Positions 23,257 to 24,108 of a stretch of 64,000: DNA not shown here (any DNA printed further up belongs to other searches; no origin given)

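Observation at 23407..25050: Translationally coupled BBOX-like 2OG oxygenase and HD-domain protein: a TmpA/TmpB-type oxidative C-P cleavage pair, or a variant with a new substrate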

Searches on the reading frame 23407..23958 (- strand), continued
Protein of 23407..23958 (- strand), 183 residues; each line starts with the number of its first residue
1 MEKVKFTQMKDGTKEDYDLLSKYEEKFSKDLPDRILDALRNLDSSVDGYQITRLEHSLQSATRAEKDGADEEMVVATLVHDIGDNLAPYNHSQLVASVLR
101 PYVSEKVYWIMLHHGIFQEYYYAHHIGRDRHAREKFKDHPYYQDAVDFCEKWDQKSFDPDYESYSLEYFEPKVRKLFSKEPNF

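Call 49: list_cluster_members(proteins=[P0141, P0144, P0173, P0197, P0200, P0228, P0230, P0210, P0148, P0169])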
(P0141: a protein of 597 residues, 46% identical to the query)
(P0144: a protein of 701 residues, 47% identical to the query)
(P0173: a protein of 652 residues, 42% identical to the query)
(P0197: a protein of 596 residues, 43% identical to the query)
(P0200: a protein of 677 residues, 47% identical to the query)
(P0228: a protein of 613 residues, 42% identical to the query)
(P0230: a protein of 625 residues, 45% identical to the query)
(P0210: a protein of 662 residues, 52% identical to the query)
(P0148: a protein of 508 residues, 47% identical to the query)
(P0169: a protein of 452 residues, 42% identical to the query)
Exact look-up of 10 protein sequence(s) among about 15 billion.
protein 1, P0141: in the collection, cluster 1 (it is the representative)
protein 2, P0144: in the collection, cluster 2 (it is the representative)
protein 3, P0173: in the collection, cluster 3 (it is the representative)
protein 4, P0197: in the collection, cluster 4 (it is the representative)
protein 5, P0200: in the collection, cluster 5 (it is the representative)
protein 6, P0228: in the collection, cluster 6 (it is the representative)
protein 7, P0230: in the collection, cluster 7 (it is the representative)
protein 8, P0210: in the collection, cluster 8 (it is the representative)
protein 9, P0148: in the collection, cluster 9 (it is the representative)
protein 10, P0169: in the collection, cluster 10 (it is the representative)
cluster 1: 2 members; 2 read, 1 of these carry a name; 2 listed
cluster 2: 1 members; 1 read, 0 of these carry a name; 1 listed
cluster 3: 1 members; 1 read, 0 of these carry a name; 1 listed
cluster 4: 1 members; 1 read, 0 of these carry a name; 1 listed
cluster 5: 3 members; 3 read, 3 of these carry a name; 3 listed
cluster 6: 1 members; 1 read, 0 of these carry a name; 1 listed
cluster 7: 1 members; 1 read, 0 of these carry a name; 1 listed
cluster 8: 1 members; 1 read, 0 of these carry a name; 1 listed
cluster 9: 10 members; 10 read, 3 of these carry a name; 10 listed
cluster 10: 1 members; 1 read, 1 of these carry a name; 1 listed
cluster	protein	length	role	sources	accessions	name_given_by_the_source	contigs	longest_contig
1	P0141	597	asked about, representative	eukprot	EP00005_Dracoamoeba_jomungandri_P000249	CAMPEP_0174256158 /NCGR_PEP_ID=MMETSP0439-20130205/5415_1 /TAXON_ID=0 ...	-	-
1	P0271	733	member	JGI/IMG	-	-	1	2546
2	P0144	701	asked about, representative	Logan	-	-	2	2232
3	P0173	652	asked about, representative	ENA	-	-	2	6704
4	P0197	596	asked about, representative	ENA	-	-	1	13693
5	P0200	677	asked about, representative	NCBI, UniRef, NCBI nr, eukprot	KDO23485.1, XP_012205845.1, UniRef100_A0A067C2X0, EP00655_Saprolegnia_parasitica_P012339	hypothetical protein SPRG_21026 [Saprolegnia parasitica CBS 223.65] | Gamma-butyrobetaine dioxygenase n=1 Tax=Saprolegnia parasitica (strain CBS 223.65) ... | XP_012205845.1 hypothetical protein SPRG_21026 [Saprolegnia parasitica CBS 223.65]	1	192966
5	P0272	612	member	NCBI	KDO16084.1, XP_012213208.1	hypothetical protein SPRG_18381, partial [Saprolegnia parasitica CBS 223.65]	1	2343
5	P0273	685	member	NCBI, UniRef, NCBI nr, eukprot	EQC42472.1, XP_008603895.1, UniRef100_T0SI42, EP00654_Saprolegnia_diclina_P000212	hypothetical protein SDRG_00205 [Saprolegnia diclina VS20] | Gamma-butyrobetaine dioxygenase n=1 Tax=Saprolegnia diclina (strain VS20) TaxID=1156394 ... | XP_008603895.1 hypothetical protein SDRG_00205 [Saprolegnia diclina VS20]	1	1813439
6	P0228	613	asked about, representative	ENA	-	-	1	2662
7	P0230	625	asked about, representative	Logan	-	-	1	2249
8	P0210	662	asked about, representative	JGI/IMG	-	-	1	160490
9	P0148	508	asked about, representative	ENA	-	-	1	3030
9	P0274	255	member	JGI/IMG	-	sterol desaturase/sphingolipid hydroxylase (fatty acid hydroxylase superfamily)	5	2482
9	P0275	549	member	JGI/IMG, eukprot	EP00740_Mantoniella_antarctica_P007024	CAMPEP_0181358628 /NCGR_PEP_ID=MMETSP1106-20121128/5619_1 /TAXON_ID=81844 ...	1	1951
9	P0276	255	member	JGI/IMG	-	sterol desaturase/sphingolipid hydroxylase (fatty acid hydroxylase superfamily)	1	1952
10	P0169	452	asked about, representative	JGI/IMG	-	nucleoside-diphosphate-sugar epimerase/predicted HD phosphohydrolase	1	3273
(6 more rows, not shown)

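Call 58: search_protein_families(library=ncbifam, proteins=[L018:1810-3174:+, L018:3171-4076:+, L018:4918-6036:-, L018:6858-8000:+, L018:8001-8588:+, L018:9003-10736:+, L018:10733-11305:+, L018:11357-12388:-, L018:12273-13763:-, L018:13782-15692:-], max_evalue=0.000001)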
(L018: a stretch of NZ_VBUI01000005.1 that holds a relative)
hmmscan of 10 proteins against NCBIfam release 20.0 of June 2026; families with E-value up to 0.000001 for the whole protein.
L018:1810-3174:+ (454 aa): 0 families

L018:3171-4076:+ (301 aa): 43 families (the best 25 are shown)
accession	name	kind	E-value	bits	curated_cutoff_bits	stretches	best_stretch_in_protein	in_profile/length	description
NF007488.0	PRK10082.1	equivalog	1.6e-33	116.1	301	1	3-263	13-264/303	hypochlorite stress DNA-binding transcriptional regulator HypT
NF008352.0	PRK11139.1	subfamily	1.3e-21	77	288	1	17-266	22-259/305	transcriptional regulator GcvA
NF008722.0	PRK11716.1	equivalog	3.5e-20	72.2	246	1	1-167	1-168/293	HTH-type transcriptional activator IlvY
NF040786.1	LysR_Sec_metab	equivalog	3.3e-17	62.5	250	1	1-144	1-145/298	selenium metabolism-associated LysR family transcriptional regulator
NF008416.0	PRK11242.1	equivalog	5.9e-17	61.9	277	1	5-176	5-171/300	transcriptional regulator CynR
NF040888.1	trans_reg_YafC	equivalog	1.1e-16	60.6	470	1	4-128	6-131/293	DNA-binding transcriptional regulator YafC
NF053705.1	TransRegGltCGpos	equivalog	2.9e-16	59.5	350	1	2-248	2-243/300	glutamate biosynthesis transcriptional regulator GltC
NF041036.1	decaheme_TF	subfamily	1.9e-15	57.1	210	1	1-195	1-192/301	multiheme cytochrome-associated LysR family transcriptional regulator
NF052633.1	LysR_TF_PsrA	exception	2.1e-15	56.5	540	1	8-179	12-178/297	L-proline-binding transcription factor PsrA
TIGR03418.1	chol_sulf_TF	equivalog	3.2e-15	55.9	324.8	1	3-265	3-258/291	choline sulfate utilization transcriptional regulator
TIGR02424.1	TF_pcaQ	equivalog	5.6e-15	55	303.8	1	2-144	4-147/300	pca operon transcription factor PcaQ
NF045990.1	TransRegCbbRRhodb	equivalog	6.7e-15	54.9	450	1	10-144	15-151/304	LysR family regulator CbbR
NF002964.0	PRK03635.1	subfamily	2.7e-14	52.9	197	1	3-55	5-57/297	ArgP/LysG family DNA-binding transcriptional regulator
TIGR03298.1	argP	subfamily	7.2e-14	51.6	273.55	1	4-56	4-56/292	ArgP/LysG family DNA-binding transcriptional regulator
NF047711.1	PutUtilRegPtrR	equivalog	5.1e-13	48.7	400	1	1-178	1-171/283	putrescine utilization regulator PtrR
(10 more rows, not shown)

L018:4918-6036:- (372 aa): 8 families
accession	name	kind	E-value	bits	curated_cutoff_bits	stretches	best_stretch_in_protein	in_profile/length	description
NF007899.0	PRK10605.1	subfamily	1.8e-139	465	403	1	1-364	1-365/365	N-ethylmaleimide reductase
NF006101.0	PRK08255.1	equivalog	5e-49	167.1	1078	1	4-331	397-725/768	bifunctional salicylyl-CoA 5-hydroxylase/oxidoreductase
TIGR03997.1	mycofact_OYE_2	equivalog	5.8e-48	163.7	793.15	1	6-339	2-330/645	mycofactocin system FadH/OYE family oxidoreductase 2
NF010047.0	PRK13523.1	equivalog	1.4e-43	149.2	431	1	5-333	4-317/339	NADPH dehydrogenase NamA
NF041087.1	bile_acid_BaiCD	equivalog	1.3e-39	135.9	825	1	3-223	1-204/642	bile acid Fe-S flavoenzyme BaiCD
NF045592.1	bili_reduct_N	equivalog_domain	2.1e-30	106.1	425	1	6-223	2-202/363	bilirubin reductase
NF045599.1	bili_reduct_long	exception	4.1e-29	101.3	750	1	6-224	1-203/641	bilirubin reductase, long form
TIGR03996.1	mycofact_OYE_1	hypoth_equivalog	6.8e-23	81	627.9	1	12-340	8-326/633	mycofactocin system FadH/OYE family oxidoreductase 1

L018:6858-8000:+ (380 aa): 3 families
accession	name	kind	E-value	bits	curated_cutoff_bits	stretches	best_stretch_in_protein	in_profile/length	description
NF049936.1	TriMthamethphnDioxTmpA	equivalog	1.8e-103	346.2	400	1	25-371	9-363/366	2-trimethylaminoethylphosphonate dioxygenase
TIGR02409.1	carnitine_bodg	equivalog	2.1e-69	234.3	414.75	1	30-365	14-360/366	gamma-butyrobetaine dioxygenase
TIGR02410.1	carnitine_TMLD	equivalog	1.8e-46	159.4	268.3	1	33-367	5-358/362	trimethyllysine dioxygenase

L018:8001-8588:+ (195 aa): 2 families
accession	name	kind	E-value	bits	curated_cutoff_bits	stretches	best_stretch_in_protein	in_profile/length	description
NF049941.1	HyMthAminphonOxyTmpB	equivalog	1.7e-11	44.2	300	1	44-84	21-61/188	(R)-1-hydroxy-2-trimethylaminoethylphosphonate oxygenase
TIGR03276.1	Phn-HD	hypoth_equivalog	5.7e-11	42.3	214.6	1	47-87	20-60/179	phosphonate degradation HD-domain oxygenase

L018:9003-10736:+ (577 aa): 3 families
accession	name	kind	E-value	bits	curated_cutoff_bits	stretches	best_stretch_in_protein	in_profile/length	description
NF049936.1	TriMthamethphnDioxTmpA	equivalog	1.9e-169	563.3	400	1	210-571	3-364/366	2-trimethylaminoethylphosphonate dioxygenase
TIGR02409.1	carnitine_bodg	equivalog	1.6e-116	389.3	414.75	1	210-569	3-365/366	gamma-butyrobetaine dioxygenase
TIGR02410.1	carnitine_TMLD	equivalog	2.2e-53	182.1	268.3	1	221-568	2-360/362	trimethyllysine dioxygenase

L018:10733-11305:+ (190 aa): 4 families
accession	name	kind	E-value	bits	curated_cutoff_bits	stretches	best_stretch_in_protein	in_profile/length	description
NF049941.1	HyMthAminphonOxyTmpB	equivalog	9.6e-79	263.5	300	1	4-187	3-186/188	(R)-1-hydroxy-2-trimethylaminoethylphosphonate oxygenase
TIGR03276.1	Phn-HD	hypoth_equivalog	5e-60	202.1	214.6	1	7-183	2-178/179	phosphonate degradation HD-domain oxygenase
NF052439.1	HMPDioxPhnZ1GIM8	equivalog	7.9e-44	149.5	300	1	3-180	17-194/199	hydroxymethylphosphonate dioxygenase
TIGR00277.1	HDIG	domain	5.5e-07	29.4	27.6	0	42-105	20-83/84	HDIG domain-containing metalloprotein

L018:11357-12388:- (343 aa): 0 families

L018:12273-13763:- (496 aa): 11 families
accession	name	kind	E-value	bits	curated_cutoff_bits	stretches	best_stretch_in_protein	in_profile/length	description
TIGR03329.1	Phn_aa_oxid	hypoth_equivalog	5e-226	750.9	632.8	1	34-493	1-460/460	putative aminophosphonate oxidoreductase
NF050086.1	pipecolate_AmaA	exception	4.6e-45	154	600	1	47-427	15-383/425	L-pipecolate oxidase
TIGR02352.1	thiamin_ThiO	equivalog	1.3e-20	73.8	250.8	1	60-288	1-222/351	glycine oxidase ThiO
TIGR03364.1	HpnW_proposed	hypoth_equivalog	4.4e-15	55.6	285.1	1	59-315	2-244/365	TIGR03364 family FAD-dependent oxidoreductase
NF002480.1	PRK01747.1-1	equivalog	3e-13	49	540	1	18-280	214-462/645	bifunctional tRNA (5-methylaminomethyl-2-thiouridine)(34)-methyltransferase MnmC2/FAD-dependent 5-carboxymethylaminomethyl-2-thiouridine(34)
TIGR03197.1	MnmC_Cterm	equivalog_domain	2e-12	46.9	174.2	1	59-274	1-207/400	FAD-dependent 5-carboxymethylaminomethyl-2-thiouridine(34) oxidoreductase MnmC1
TIGR01373.1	soxB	subfamily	2.4e-12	46.4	529.45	1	57-413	30-371/407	sarcosine oxidase subunit beta family protein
NF008726.1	PRK11728.1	equivalog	9e-11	41.2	299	1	59-263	2-195/389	L-2-hydroxyglutarate oxidase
NF001933.0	PRK00711.1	subfamily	5.5e-08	32.2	383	0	123-424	104-399/429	D-amino acid dehydrogenase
NF008425.0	PRK11259.1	equivalog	2.8e-07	29.8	257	1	187-290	118-225/377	N-methyl-L-tryptophan oxidase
TIGR00275.1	TIGR00275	subfamily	5.6e-07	28.7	183.8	0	60-193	1-133/401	aminoacetone oxidase family FAD-binding enzyme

L018:13782-15692:- (636 aa): 23 families
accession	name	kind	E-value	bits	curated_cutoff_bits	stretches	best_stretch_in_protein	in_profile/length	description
TIGR03262.1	PhnU2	equivalog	3.1e-240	798.5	593.25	1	92-634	3-545/546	putative 2-aminoethylphosphonate ABC transporter permease subunit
TIGR02141.1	modB_ABC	equivalog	5.3e-30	104.6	182.6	2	148-348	3-208/208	molybdate ABC transporter permease subunit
TIGR01581.1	Mo_ABC_porter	hypoth_equivalog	1.4e-26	93.4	210.3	2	129-337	7-221/225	ABC transporter permease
TIGR00969.1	3a0106s02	subfamily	2.8e-25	89.3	240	1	96-347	20-271/272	sulfate ABC transporter permease subunit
NF011624.0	PRK15050.1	equivalog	1.9e-24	86.3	247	1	89-351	21-291/297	2-aminoethylphosphonate ABC transporter permease subunit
NF043074.1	MMSYN1_0196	equivalog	2.5e-23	82.8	350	1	96-348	17-265/277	spermidine/putrescine ABC transporter permease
TIGR02139.1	permease_CysT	equivalog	9.2e-22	77.9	246.1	1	95-347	8-260/265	sulfate ABC transporter permease subunit CysT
TIGR03255.1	PhnV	equivalog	1.2e-21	77.6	358.7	1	373-621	16-264/270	2-aminoethylphosphonate ABC transport system, membrane component PhnV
TIGR03226.1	PhnU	equivalog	1.3e-20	74.1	283.45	1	94-349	42-307/311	2-aminoethylphosphonate ABC transporter permease subunit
NF008208.0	PRK10971.1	equivalog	5.3e-19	68.8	415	1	100-347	19-268/277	sulfate/thiosulfate ABC transporter permease CysT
NF006939.0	PRK09421.1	equivalog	2e-18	66.6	262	1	144-352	11-227/230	molybdate ABC transporter permease subunit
NF040839.1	tungstate_WtpB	equivalog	3.8e-18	66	340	1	97-348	6-250/251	tungstate ABC transporter permease WtpB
TIGR02140.1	permease_CysW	equivalog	5.9e-18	65.3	329.1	1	92-349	2-259/261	sulfate ABC transporter permease subunit CysW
NF007044.0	PRK09497.1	equivalog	5.2e-17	62.2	348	1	98-332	19-261/285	spermidine/putrescine ABC transporter permease PotB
NF006954.0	PRK09433.1-5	equivalog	1.4e-14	53.7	821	1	148-614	51-514/530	thiamine/thiamine pyrophosphate ABC transporter permease ThiP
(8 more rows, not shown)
